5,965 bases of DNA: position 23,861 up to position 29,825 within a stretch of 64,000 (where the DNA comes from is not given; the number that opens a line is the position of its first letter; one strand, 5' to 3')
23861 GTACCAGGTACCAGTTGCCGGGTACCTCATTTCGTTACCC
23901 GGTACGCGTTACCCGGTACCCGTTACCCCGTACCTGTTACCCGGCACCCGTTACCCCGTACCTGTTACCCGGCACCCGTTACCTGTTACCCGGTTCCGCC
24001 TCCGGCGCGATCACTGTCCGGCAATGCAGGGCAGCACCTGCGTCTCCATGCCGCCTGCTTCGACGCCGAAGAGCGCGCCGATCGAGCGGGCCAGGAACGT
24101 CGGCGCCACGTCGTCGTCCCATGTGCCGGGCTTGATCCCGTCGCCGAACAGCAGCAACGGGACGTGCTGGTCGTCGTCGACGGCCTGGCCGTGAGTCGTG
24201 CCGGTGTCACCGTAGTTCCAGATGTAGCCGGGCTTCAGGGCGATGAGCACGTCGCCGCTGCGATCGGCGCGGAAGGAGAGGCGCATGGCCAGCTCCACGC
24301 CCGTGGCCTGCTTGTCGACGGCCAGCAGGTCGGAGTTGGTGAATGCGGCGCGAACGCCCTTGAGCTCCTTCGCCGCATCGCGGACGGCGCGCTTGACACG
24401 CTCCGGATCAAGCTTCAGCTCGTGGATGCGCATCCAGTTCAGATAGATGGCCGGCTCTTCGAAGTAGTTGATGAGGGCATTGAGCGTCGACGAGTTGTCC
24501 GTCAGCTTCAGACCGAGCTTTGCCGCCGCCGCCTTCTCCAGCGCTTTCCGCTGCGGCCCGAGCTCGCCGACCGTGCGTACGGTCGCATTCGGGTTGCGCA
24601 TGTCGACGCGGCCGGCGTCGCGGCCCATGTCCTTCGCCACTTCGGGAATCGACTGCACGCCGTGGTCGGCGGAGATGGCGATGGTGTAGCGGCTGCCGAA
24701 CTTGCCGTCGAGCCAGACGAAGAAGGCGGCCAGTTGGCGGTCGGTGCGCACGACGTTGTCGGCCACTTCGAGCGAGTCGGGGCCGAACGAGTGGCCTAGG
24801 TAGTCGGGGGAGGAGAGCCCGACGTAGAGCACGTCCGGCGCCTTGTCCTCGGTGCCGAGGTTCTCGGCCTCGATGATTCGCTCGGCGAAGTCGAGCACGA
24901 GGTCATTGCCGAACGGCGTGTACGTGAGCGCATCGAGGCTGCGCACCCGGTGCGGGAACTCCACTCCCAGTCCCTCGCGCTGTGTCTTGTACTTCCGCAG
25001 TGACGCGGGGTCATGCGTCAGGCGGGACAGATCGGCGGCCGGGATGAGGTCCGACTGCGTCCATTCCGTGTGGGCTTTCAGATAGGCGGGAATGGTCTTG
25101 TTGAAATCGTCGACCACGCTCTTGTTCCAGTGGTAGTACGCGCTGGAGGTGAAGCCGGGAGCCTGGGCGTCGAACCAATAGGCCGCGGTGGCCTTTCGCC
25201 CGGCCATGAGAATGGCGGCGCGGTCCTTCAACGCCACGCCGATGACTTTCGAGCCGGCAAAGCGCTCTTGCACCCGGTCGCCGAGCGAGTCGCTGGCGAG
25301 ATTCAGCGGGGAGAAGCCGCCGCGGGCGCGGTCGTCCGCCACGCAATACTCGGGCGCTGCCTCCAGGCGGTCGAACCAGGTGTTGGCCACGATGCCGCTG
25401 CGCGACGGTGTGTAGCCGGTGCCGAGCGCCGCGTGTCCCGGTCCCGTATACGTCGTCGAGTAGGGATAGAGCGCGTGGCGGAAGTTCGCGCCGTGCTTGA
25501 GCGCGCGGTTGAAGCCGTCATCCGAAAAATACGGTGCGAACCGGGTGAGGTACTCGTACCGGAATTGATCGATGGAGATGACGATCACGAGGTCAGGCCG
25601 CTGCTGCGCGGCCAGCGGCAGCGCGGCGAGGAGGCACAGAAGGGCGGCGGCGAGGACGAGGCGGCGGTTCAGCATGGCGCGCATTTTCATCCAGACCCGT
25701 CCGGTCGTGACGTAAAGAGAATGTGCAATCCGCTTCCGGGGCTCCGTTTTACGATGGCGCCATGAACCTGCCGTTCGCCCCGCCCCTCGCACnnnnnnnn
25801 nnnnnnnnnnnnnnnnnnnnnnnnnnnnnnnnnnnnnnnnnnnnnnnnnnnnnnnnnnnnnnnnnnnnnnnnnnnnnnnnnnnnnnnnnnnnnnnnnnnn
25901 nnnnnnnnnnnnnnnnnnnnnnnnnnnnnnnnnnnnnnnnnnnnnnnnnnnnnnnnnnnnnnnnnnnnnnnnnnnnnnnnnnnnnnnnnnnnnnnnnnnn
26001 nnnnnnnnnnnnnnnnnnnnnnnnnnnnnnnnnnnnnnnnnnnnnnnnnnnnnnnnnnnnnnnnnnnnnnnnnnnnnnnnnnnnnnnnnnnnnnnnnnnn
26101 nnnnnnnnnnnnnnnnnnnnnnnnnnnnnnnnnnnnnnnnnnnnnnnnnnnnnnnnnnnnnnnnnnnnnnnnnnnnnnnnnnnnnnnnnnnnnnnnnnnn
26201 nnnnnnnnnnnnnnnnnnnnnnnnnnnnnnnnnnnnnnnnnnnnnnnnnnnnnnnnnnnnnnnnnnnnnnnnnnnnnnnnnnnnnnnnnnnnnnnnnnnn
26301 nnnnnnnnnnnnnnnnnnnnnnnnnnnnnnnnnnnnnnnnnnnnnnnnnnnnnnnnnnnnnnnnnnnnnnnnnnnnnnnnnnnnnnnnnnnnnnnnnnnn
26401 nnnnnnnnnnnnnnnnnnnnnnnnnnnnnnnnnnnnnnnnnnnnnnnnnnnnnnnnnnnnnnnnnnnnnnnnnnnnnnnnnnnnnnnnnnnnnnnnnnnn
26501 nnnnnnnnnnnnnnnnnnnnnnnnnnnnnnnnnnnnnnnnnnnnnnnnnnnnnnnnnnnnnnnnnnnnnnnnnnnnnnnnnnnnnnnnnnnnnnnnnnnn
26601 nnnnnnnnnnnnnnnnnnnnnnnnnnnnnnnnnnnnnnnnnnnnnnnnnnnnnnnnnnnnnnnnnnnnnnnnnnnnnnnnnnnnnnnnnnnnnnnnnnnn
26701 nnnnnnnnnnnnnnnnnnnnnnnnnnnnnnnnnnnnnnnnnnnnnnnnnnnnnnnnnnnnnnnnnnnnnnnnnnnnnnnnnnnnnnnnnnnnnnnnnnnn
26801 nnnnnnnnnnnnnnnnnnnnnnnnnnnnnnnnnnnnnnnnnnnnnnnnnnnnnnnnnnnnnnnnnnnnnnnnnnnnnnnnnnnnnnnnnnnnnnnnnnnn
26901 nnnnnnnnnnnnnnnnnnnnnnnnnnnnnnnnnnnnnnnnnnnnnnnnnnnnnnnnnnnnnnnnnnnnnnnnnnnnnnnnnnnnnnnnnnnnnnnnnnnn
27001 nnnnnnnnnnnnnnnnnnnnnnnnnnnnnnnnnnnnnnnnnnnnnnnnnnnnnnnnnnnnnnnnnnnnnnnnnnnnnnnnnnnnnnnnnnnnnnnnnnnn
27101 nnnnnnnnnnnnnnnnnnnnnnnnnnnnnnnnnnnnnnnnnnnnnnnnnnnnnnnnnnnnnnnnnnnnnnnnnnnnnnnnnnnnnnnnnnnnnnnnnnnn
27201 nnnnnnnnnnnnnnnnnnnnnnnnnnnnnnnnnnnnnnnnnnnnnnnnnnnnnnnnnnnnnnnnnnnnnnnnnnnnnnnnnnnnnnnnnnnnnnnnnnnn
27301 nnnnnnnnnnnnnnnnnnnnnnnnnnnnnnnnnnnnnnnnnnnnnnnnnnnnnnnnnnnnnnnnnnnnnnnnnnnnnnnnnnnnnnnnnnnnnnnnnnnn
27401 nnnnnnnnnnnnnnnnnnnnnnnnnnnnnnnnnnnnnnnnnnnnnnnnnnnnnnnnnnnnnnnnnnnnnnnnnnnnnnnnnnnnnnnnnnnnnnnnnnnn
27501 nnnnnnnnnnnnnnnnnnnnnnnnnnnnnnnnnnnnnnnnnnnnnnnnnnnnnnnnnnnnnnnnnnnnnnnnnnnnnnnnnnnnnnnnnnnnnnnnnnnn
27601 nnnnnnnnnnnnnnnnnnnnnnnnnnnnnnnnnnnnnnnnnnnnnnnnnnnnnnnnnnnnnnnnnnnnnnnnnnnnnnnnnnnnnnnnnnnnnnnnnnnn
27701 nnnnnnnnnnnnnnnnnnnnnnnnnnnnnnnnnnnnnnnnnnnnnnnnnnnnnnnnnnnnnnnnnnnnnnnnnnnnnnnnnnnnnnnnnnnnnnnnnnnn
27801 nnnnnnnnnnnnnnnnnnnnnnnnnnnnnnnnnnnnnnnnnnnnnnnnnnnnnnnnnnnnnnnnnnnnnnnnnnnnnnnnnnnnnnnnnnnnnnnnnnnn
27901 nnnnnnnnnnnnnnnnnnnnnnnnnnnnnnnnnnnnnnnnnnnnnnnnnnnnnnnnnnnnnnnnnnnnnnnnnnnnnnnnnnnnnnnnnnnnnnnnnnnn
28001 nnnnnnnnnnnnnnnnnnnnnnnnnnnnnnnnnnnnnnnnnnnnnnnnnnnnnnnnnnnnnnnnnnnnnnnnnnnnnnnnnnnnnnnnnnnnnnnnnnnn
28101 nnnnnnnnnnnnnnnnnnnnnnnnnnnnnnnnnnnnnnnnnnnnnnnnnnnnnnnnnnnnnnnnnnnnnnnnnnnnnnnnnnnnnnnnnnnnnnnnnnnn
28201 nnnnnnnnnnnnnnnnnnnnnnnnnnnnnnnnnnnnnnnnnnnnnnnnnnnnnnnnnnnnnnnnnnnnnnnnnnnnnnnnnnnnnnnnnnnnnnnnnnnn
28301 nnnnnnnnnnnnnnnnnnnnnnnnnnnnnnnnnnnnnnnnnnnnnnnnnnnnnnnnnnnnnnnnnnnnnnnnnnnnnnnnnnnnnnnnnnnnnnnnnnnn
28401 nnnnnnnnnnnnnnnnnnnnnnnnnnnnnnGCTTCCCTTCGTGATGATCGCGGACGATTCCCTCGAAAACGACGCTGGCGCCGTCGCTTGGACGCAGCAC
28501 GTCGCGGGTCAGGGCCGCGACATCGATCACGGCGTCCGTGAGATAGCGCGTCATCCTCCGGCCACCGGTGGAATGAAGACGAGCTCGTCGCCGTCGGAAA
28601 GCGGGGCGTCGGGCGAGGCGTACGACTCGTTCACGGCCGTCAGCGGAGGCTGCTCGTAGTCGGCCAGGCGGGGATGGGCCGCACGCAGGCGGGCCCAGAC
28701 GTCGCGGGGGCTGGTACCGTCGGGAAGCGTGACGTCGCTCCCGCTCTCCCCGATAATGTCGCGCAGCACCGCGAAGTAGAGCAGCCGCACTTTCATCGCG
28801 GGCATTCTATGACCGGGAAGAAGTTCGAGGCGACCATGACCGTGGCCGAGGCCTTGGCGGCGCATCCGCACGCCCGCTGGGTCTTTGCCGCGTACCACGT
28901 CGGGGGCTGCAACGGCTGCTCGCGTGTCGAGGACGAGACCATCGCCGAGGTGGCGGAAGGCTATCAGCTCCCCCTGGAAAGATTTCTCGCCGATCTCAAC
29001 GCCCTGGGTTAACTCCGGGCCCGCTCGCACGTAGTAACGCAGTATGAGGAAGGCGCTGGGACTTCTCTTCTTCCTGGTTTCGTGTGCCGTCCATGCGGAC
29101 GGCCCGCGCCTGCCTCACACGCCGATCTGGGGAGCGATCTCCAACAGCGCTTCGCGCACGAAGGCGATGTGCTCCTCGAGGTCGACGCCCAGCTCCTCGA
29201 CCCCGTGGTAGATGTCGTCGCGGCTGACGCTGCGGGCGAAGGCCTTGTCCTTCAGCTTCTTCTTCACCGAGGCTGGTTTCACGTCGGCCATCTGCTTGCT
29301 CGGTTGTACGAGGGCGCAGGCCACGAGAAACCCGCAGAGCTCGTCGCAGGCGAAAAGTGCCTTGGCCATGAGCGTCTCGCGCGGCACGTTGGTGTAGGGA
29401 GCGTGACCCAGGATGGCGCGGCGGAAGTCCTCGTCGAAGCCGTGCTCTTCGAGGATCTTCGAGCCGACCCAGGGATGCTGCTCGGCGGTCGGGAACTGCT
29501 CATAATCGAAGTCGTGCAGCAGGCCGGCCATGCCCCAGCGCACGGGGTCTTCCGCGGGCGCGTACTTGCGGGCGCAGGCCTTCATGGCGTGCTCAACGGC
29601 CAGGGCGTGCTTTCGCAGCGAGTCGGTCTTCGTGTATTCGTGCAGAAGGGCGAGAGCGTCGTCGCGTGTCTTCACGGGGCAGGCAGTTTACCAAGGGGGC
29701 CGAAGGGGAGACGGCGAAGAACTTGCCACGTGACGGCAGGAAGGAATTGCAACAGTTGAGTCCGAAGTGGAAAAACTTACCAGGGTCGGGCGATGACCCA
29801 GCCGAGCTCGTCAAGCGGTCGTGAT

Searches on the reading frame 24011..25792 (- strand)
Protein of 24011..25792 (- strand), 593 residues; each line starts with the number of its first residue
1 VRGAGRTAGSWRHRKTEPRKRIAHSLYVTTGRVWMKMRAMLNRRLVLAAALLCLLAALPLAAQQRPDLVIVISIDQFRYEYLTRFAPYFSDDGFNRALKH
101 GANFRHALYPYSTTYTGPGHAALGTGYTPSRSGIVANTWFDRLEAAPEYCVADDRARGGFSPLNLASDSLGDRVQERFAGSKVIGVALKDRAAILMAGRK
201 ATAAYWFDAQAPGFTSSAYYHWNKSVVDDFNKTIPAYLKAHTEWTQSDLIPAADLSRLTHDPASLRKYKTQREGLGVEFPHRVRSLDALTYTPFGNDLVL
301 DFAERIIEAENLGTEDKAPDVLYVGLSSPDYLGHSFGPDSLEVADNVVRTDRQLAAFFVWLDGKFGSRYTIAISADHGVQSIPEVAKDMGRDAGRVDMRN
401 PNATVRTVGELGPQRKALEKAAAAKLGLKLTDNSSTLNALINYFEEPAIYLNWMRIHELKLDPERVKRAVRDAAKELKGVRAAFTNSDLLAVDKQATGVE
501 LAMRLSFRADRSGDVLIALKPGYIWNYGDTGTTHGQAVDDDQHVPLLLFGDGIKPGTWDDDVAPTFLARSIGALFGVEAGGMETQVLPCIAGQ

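Call 7: search_protein_families(library=pfam, proteins=[window:24011-25792:-], max_evalue=0.001)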
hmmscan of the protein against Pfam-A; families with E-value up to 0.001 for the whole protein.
window:24011-25792:- (593 aa): 1 family
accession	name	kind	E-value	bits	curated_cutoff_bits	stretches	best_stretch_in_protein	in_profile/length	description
PF01663.27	Phosphodiest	-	1.7e-40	140.1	23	1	69-532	1-330/342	Type I phosphodiesterase / nucleotide pyrophosphatase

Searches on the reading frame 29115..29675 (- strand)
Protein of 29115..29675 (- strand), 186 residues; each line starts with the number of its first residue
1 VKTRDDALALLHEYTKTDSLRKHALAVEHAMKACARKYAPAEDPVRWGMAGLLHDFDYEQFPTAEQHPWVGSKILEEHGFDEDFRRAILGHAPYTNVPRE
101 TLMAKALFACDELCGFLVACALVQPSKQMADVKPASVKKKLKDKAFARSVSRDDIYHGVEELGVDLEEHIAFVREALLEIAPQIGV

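Call 7: search_protein_families(library=pfam, proteins=[window:29115-29675:-], max_evalue=0.001)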
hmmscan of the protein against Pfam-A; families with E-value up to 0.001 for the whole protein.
window:29115-29675:- (186 aa): 1 family
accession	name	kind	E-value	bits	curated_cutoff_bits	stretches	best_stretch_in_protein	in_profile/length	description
PF01966.28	HD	-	8.5e-07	29.7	22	1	22-111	3-111/116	HD domain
